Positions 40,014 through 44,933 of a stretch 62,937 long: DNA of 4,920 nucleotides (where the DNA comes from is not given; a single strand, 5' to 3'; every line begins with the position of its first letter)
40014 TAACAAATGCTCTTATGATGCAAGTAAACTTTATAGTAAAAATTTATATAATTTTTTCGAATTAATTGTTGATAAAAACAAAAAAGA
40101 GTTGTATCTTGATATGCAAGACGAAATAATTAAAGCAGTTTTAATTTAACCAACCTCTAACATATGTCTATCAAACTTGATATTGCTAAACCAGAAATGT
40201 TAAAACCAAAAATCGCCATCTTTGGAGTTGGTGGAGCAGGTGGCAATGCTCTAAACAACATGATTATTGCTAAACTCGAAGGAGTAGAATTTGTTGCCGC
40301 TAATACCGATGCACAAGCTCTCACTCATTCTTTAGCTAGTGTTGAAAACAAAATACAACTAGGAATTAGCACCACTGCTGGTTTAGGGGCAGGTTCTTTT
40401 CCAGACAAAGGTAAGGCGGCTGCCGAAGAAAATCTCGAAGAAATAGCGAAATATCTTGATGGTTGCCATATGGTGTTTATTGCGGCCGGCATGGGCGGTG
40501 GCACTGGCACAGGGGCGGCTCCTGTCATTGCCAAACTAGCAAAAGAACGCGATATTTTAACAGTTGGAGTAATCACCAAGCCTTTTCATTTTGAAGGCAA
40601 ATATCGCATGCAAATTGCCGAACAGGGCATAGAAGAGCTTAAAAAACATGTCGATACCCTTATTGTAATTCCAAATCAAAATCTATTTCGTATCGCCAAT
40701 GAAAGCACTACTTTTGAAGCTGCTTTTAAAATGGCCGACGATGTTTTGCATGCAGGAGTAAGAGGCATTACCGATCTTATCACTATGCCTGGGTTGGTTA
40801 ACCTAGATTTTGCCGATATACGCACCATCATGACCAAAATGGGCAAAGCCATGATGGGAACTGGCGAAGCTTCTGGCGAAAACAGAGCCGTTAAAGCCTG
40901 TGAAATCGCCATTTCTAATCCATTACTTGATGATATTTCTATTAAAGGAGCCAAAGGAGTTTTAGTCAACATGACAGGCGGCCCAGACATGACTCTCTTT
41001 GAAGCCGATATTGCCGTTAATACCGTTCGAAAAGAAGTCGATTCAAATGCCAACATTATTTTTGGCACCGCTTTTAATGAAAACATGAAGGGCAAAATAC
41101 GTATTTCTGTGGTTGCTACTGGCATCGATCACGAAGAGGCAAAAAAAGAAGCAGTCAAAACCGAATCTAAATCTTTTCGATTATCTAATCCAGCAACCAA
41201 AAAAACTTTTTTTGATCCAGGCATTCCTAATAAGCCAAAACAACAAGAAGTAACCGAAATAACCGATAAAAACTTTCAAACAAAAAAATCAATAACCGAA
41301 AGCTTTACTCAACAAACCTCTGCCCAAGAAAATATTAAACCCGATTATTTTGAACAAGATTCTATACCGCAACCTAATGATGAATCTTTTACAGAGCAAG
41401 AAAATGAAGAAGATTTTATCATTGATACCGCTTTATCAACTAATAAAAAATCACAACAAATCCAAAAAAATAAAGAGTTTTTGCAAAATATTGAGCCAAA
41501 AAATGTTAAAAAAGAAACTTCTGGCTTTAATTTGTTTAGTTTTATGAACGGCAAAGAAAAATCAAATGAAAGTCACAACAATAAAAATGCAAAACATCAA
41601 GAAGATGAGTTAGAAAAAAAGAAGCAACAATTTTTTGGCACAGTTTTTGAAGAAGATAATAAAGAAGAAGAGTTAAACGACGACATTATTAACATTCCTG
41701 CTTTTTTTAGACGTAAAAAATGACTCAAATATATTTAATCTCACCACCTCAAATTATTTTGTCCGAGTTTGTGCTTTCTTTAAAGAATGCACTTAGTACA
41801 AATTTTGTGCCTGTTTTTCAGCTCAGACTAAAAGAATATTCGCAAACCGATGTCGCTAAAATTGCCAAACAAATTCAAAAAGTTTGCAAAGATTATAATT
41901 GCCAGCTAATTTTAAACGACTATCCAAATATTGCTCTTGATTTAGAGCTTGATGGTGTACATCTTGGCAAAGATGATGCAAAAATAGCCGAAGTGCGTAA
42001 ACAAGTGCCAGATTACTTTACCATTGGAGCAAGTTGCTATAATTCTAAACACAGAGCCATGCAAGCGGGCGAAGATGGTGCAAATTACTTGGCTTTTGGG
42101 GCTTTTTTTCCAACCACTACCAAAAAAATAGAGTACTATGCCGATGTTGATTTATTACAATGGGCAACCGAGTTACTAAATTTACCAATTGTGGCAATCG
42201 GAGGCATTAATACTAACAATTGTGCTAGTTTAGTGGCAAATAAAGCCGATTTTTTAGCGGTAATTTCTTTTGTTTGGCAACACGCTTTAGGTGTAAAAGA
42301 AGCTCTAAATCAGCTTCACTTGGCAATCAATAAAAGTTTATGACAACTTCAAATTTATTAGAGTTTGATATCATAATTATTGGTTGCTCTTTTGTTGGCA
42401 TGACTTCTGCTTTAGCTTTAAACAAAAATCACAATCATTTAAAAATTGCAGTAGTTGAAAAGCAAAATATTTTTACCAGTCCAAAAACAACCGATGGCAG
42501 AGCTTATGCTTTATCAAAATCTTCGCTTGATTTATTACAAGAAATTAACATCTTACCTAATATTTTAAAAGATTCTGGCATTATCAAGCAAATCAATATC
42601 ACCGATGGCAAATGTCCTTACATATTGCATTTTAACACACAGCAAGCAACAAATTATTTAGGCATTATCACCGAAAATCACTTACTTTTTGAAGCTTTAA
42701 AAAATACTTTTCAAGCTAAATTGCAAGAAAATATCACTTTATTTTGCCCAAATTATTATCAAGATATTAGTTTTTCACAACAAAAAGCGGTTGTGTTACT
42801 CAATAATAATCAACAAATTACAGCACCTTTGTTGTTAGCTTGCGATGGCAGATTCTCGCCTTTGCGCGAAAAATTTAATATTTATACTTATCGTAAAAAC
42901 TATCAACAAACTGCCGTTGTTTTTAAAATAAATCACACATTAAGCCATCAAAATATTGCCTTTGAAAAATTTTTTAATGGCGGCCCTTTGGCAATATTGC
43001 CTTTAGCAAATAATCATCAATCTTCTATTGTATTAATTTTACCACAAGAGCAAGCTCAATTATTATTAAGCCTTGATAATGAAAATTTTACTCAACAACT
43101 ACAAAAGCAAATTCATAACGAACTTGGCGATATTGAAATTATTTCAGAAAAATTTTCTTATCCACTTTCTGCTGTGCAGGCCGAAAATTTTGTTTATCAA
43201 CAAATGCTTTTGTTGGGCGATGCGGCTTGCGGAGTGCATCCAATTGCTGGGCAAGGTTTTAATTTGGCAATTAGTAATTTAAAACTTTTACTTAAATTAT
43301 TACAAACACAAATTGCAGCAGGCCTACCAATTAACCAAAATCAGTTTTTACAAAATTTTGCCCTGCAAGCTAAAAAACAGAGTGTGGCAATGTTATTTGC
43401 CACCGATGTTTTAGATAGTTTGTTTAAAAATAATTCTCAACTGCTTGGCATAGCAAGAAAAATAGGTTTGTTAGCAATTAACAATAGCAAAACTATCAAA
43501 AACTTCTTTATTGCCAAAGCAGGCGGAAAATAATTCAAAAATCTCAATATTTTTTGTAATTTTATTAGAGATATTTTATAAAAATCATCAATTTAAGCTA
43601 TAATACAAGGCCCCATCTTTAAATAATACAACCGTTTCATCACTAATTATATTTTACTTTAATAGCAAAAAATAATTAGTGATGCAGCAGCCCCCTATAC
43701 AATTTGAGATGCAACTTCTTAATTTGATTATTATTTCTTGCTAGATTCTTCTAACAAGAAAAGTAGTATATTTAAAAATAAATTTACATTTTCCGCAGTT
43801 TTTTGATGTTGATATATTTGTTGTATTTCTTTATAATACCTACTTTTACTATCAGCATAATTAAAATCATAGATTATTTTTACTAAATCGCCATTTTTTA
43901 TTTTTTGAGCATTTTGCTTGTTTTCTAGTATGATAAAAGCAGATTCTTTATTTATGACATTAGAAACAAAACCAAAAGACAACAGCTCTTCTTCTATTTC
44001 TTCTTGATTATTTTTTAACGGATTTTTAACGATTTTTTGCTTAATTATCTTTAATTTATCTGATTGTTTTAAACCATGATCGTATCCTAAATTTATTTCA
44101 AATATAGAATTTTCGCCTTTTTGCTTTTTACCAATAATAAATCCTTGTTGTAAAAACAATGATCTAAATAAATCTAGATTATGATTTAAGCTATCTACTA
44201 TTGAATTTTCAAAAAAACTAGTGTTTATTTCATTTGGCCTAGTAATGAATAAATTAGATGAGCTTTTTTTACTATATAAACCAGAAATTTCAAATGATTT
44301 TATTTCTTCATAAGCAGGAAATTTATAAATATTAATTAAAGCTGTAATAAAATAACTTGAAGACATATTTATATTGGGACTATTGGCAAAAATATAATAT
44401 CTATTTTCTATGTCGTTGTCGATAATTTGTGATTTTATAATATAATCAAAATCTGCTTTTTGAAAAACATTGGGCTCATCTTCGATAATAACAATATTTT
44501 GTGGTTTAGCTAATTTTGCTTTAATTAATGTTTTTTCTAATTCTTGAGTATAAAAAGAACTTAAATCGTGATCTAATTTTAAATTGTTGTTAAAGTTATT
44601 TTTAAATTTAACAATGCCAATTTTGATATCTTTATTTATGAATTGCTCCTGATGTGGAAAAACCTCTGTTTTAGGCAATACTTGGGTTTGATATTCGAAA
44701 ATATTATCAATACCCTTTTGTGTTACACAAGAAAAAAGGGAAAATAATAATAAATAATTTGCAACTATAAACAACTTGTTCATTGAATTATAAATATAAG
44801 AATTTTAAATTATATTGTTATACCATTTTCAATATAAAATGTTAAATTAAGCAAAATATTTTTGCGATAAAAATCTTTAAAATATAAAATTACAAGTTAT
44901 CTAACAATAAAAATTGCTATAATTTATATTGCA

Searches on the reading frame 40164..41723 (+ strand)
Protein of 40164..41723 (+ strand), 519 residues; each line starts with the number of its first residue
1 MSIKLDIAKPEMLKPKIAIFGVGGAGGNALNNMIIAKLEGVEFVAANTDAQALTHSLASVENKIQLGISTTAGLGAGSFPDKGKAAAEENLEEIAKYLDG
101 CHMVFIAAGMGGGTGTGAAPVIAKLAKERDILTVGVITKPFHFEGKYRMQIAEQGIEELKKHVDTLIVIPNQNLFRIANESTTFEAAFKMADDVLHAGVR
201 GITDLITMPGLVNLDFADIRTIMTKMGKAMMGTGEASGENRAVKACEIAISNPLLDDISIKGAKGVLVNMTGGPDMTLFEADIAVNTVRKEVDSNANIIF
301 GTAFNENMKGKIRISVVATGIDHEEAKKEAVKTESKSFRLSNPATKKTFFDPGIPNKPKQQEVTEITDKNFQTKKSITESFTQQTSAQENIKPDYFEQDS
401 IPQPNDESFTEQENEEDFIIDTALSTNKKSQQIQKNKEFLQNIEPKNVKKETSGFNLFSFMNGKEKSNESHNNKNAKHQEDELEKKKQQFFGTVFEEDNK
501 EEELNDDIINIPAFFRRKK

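Call 26: search_protein_families(library=pfam, proteins=[window:40164-41723:+], max_evalue=0.00001)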
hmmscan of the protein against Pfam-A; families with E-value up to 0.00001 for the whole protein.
window:40164-41723:+ (519 aa): 2 families
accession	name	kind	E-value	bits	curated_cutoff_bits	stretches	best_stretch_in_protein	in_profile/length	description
PF00091.31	Tubulin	-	8.5e-50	170.1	33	1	16-179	1-190/190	Tubulin/FtsZ family, GTPase domain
PF12327.13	FtsZ_C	-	6.8e-38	129.3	27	1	227-322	1-95/95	FtsZ family, C-terminal domain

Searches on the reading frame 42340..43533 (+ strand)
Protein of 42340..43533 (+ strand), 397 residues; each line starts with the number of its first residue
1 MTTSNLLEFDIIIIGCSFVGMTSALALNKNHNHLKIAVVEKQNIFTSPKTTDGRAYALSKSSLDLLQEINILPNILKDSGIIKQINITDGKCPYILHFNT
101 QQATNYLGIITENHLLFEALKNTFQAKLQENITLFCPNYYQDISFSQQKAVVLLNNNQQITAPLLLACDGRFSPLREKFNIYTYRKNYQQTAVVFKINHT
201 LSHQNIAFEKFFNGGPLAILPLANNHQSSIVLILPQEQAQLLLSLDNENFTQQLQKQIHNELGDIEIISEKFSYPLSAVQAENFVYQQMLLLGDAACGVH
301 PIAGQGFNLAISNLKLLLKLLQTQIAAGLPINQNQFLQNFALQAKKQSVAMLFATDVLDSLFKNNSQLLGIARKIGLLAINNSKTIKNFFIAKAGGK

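Call 26: search_protein_families(library=pfam, proteins=[window:42340-43533:+], max_evalue=0.00001)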
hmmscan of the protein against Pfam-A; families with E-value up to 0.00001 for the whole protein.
window:42340-43533:+ (397 aa): 2 families
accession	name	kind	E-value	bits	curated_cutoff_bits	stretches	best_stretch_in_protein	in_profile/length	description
PF01494.25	FAD_binding_3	-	1.8e-18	67.3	22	1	9-321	2-318/349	FAD binding domain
PF08491.16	SE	-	2.9e-06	27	20.1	0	162-367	2-210/276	Squalene epoxidase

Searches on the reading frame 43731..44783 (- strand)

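Call 26: search_protein_families(library=pfam, proteins=[window:43731-44783:-], max_evalue=0.00001)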
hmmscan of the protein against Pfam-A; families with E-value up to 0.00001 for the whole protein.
window:43731-44783:- (350 aa): 1 family
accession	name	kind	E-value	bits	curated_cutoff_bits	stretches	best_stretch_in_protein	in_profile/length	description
PF16538.11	FlgT_C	-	7.3e-07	30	27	1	229-302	5-76/77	Flagellar assembly protein T, C-terminal domain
